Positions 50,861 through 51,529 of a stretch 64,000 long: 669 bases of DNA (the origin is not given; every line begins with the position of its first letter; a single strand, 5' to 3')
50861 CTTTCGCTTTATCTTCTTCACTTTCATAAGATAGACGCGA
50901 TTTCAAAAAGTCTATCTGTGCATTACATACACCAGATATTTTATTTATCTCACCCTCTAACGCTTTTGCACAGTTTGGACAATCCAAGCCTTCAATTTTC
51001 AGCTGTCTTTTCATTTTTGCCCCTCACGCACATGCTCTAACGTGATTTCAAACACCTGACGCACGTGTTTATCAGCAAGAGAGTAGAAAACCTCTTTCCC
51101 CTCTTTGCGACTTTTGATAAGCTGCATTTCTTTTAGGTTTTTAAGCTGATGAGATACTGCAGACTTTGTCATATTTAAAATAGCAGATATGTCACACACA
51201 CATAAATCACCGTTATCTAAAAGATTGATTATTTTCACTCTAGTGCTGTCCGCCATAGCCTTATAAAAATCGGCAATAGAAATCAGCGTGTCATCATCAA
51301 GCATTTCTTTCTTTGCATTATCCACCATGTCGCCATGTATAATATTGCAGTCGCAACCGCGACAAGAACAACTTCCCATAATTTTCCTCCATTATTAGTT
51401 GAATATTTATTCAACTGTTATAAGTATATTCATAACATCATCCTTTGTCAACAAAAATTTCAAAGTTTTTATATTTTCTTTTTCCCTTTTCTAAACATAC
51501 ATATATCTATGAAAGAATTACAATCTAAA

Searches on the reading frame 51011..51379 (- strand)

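Call 38: search_protein_families(library=pfam, proteins=[window:51011-51379:-], max_evalue=0.001)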
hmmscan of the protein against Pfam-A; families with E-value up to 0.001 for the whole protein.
window:51011-51379:- (122 aa): 3 families
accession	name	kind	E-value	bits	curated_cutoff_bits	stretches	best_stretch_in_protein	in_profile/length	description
PF01022.26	HTH_5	-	4.6e-18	65.3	22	1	44-90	1-47/47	Bacterial regulatory protein, arsR family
PF13412.12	HTH_24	-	6.7e-05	22.8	21.9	1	45-89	3-48/48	Winged helix-turn-helix DNA-binding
PF13463.12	HTH_27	-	0.00013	22.7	22.2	1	63-104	23-67/68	Winged helix DNA-binding domain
